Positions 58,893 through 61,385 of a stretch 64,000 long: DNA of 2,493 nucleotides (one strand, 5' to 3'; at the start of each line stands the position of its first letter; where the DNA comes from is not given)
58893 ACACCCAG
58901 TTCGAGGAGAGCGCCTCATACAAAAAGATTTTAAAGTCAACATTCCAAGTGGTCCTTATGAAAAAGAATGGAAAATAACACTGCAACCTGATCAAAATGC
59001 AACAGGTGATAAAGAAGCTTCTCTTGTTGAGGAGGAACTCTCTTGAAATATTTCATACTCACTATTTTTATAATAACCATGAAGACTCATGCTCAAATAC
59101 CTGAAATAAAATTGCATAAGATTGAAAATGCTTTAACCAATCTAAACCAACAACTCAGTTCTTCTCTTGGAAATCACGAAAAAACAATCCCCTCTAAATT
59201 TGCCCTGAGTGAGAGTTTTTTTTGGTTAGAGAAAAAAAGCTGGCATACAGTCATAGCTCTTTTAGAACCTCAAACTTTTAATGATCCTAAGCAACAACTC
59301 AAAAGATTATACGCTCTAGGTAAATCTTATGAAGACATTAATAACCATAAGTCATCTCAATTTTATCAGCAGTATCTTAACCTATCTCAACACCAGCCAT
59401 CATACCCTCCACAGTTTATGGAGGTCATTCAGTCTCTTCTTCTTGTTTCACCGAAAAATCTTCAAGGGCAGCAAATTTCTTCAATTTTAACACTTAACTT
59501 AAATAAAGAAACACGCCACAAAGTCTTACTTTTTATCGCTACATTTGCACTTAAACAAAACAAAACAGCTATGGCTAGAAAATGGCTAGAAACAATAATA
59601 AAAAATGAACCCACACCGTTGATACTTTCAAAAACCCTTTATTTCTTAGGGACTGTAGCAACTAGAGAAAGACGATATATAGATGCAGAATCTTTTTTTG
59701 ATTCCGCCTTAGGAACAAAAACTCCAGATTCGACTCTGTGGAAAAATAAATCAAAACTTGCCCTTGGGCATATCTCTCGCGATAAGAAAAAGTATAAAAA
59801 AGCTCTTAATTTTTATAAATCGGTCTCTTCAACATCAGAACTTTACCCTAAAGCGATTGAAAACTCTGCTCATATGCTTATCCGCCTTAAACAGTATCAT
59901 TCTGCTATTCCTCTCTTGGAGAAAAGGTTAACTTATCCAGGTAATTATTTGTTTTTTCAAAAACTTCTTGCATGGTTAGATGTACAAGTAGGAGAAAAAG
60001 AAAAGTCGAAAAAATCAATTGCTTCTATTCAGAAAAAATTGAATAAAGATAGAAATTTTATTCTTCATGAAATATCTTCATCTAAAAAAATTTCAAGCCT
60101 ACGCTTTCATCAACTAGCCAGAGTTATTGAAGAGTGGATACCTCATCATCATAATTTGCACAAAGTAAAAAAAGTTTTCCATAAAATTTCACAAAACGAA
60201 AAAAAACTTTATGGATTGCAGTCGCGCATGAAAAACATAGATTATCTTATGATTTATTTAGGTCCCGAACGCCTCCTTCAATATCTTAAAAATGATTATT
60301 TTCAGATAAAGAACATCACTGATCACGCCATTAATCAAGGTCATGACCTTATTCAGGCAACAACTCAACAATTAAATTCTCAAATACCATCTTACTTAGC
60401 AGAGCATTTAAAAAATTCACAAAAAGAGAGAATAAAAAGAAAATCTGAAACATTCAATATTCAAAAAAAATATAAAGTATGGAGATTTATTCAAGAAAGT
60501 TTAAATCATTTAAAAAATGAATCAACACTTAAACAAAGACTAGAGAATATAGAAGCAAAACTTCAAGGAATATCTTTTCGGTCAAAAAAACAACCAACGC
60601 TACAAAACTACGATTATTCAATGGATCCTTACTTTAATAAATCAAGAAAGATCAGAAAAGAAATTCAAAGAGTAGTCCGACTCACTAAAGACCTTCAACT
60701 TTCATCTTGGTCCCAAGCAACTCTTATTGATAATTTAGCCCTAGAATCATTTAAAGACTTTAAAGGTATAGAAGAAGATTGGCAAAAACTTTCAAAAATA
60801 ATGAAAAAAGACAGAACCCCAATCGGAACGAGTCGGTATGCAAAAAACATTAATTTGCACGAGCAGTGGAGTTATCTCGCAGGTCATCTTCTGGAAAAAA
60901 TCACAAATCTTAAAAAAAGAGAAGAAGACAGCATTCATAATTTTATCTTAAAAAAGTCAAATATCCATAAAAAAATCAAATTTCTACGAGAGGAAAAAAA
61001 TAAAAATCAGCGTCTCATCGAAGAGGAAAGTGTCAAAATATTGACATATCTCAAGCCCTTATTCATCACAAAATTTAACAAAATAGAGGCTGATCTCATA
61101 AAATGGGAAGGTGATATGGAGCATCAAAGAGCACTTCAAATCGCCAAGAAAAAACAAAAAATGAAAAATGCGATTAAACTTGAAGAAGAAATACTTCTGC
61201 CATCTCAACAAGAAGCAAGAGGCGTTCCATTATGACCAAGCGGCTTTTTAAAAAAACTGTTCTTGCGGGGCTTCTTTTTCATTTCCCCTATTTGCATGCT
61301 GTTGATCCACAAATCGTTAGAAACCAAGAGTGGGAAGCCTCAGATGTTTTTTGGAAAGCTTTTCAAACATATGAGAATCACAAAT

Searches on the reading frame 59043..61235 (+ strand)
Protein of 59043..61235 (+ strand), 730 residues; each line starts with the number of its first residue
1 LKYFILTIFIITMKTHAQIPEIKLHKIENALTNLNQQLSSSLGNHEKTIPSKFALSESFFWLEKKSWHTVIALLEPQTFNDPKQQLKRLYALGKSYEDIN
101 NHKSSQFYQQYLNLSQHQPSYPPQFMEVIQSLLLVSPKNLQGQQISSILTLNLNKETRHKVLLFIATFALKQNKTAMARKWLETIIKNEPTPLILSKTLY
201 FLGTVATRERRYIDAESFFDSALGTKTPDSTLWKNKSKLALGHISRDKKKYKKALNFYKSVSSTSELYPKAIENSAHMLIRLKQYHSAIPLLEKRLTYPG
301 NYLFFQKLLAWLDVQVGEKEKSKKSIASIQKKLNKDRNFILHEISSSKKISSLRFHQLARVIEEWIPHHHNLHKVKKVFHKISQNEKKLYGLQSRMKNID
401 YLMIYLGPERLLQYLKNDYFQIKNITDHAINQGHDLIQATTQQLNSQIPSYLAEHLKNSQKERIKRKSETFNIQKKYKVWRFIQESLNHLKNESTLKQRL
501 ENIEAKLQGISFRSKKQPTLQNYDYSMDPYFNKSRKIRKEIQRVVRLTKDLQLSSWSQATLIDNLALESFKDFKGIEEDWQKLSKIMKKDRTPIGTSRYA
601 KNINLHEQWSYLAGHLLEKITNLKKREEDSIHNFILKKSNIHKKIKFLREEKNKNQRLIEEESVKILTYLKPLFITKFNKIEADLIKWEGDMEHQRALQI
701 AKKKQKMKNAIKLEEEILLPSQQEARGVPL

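Call 25: search_protein_families(library=pfam, proteins=[window:59043-61235:+], max_evalue=0.001)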
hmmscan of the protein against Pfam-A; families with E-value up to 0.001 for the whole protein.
window:59043-61235:+ (730 aa): 4 families
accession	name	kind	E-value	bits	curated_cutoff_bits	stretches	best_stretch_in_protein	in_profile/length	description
PF13176.12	TPR_7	-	7.2e-06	26.1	27.9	0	240-262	4-26/36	Tetratricopeptide repeat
PF07719.23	TPR_2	-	3e-05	24.2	27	0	240-259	6-25/34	Tetratricopeptide repeat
PF13424.12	TPR_12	-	0.00068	20.2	30.1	0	197-260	4-70/77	Tetratricopeptide repeat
PF13181.12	TPR_8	-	0.00082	19.8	25.7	0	239-259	5-25/34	Tetratricopeptide repeat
